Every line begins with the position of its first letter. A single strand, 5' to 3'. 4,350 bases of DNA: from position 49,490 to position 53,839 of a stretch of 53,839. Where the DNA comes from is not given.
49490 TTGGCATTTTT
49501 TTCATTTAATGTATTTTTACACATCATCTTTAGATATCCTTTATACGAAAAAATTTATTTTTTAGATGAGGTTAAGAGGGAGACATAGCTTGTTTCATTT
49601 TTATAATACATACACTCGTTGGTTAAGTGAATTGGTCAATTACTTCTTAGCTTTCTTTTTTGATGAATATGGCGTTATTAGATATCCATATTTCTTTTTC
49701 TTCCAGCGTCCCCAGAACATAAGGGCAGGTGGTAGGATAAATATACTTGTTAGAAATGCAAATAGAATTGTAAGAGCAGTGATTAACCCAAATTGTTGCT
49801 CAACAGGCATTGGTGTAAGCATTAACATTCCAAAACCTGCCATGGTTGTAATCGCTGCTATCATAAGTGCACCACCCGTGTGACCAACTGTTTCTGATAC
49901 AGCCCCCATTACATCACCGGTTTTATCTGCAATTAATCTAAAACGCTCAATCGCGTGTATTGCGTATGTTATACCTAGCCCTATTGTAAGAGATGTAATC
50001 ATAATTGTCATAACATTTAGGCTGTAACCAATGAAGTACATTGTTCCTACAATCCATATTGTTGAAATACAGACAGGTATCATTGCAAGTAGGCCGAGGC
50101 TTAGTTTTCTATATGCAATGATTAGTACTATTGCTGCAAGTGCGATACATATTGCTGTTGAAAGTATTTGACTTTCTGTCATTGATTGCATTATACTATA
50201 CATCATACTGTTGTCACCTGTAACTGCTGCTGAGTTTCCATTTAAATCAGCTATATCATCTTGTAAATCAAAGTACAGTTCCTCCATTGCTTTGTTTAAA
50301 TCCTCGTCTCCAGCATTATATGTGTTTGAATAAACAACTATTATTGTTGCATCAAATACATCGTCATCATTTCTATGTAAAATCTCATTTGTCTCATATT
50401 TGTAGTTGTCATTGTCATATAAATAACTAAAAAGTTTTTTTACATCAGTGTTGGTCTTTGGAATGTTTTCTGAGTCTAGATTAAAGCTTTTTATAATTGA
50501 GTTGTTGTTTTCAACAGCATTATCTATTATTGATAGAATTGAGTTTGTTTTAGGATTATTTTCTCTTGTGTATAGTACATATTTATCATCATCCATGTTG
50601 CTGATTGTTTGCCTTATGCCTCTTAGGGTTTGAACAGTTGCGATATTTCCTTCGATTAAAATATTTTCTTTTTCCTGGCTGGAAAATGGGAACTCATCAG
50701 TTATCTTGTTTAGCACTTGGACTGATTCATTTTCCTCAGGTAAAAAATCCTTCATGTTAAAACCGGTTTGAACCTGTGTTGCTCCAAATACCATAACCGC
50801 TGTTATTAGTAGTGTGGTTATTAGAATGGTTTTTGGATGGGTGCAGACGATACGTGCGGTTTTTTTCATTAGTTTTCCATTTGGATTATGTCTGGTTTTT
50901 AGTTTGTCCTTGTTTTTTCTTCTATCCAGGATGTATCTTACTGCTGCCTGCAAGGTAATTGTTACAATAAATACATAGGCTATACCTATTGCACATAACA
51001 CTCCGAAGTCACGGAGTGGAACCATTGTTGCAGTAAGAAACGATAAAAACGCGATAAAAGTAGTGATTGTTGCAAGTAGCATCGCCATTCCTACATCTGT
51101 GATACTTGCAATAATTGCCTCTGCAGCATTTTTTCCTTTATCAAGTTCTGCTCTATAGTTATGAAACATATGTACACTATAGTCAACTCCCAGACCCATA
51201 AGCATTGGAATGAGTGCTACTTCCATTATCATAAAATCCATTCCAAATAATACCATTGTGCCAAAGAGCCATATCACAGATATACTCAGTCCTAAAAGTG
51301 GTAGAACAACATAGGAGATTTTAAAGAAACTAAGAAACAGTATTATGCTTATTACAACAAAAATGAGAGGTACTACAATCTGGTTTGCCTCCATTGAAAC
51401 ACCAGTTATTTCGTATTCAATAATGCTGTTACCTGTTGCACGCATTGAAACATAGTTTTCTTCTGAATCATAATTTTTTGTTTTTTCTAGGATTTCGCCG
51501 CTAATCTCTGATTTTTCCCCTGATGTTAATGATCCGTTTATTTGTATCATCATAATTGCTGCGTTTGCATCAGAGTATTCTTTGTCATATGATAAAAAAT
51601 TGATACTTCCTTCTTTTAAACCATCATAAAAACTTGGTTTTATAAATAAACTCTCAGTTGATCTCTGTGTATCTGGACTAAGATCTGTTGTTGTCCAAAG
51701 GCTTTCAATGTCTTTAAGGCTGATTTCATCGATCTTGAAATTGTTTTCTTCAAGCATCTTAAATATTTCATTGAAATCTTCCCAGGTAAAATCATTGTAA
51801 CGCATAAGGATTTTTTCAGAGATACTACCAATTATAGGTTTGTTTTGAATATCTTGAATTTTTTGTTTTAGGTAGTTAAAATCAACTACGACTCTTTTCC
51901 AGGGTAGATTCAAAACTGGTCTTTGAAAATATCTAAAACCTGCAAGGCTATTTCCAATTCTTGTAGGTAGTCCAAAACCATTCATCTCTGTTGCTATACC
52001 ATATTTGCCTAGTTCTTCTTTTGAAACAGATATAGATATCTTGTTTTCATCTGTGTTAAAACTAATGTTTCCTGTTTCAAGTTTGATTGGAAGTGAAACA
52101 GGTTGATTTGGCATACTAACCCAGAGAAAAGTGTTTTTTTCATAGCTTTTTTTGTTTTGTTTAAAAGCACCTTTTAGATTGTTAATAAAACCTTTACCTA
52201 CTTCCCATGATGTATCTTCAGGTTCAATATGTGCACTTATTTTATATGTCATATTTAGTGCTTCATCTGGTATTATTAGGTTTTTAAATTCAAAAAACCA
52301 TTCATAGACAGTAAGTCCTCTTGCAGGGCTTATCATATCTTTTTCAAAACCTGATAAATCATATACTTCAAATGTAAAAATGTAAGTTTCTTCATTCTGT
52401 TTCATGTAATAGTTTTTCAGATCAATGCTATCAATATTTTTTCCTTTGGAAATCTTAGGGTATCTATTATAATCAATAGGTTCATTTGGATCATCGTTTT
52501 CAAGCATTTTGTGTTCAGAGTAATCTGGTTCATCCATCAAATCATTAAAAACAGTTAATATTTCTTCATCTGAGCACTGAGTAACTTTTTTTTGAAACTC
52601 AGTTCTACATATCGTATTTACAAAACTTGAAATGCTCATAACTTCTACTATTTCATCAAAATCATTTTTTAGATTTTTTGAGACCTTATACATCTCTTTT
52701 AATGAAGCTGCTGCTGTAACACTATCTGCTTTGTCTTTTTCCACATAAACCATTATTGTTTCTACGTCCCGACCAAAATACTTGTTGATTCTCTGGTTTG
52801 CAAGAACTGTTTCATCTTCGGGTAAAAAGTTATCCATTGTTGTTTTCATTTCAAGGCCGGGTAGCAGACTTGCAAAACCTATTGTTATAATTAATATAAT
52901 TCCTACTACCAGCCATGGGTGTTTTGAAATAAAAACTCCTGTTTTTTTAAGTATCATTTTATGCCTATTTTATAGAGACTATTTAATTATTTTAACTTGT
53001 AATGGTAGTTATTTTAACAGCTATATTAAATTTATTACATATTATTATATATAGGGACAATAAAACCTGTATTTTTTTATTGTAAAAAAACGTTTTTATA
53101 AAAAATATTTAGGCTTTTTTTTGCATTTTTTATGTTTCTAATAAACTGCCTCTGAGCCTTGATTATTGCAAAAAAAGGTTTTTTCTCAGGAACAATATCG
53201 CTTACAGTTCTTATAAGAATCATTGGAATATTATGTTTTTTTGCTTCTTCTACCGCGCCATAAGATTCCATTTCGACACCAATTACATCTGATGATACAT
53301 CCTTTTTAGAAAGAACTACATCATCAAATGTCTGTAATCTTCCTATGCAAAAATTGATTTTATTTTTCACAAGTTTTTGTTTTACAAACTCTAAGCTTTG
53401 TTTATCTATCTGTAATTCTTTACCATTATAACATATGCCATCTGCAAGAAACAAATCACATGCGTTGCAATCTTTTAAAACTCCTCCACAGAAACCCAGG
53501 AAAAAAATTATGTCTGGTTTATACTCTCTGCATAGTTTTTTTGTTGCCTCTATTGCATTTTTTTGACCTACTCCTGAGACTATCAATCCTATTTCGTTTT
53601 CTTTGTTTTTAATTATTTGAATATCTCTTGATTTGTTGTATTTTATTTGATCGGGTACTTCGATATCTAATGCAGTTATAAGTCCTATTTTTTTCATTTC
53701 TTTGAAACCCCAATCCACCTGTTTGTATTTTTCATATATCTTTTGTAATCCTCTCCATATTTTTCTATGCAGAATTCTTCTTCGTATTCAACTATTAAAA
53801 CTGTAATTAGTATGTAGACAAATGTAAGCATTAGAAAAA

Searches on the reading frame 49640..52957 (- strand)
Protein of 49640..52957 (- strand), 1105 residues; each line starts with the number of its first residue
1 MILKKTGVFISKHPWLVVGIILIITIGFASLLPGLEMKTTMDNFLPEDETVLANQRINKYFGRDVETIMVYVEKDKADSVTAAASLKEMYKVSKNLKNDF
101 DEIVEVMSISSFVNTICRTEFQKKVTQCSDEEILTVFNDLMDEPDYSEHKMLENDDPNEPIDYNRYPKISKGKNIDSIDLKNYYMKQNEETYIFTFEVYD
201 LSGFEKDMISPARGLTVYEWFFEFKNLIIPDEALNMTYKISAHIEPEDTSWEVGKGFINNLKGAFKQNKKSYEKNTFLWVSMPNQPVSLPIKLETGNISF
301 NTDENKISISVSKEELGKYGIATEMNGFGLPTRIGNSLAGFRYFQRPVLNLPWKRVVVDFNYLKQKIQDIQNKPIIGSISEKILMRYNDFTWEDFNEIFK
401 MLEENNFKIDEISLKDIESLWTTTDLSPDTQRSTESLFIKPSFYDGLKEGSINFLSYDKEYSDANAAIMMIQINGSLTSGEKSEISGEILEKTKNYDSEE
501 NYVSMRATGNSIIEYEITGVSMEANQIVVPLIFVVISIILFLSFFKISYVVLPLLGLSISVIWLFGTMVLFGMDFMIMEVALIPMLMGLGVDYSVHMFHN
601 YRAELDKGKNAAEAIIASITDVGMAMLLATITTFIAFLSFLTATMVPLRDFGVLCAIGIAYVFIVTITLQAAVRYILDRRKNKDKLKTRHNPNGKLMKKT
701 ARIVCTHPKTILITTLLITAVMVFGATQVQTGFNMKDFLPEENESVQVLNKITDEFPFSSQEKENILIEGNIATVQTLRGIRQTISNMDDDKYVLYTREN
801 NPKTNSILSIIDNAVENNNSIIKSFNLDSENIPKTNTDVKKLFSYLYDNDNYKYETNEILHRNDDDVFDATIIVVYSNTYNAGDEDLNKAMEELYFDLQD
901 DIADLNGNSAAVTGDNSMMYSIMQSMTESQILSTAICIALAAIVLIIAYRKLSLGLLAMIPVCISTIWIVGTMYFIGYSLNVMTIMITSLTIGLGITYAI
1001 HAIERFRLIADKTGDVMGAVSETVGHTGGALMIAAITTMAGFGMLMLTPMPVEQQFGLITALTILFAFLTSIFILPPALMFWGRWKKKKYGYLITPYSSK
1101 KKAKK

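Call 40: search_protein_families(library=pfam, proteins=[window:49640-52957:-], max_evalue=0.001)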
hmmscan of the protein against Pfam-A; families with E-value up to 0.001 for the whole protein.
window:49640-52957:- (1105 aa): 4 families
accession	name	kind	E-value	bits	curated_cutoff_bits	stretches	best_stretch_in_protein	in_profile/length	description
PF03176.21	MMPL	-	6e-49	167.2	20.5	2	463-709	84-331/333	MMPL family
PF12349.14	Sterol-sensing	-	1.1e-13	51.7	22.3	2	557-687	16-146/153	Sterol-sensing domain of SREBP cleavage-activation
PF02460.24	Patched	-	4.5e-11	43.2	23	2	937-1079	13-154/156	Patched SSD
PF00873.25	ACR_tran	-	6.2e-09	34.6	28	1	526-748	336-562/1021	AcrB/AcrD/AcrF family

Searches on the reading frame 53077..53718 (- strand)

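Call 40: search_protein_families(library=pfam, proteins=[window:53077-53718:-], max_evalue=0.001)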
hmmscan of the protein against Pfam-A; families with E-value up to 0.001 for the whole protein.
window:53077-53718:- (213 aa): 1 family
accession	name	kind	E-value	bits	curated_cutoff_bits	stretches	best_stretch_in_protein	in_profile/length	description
PF01048.26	PNP_UDP_1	-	4.1e-13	49.7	25.1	1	21-190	12-218/233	Phosphorylase superfamily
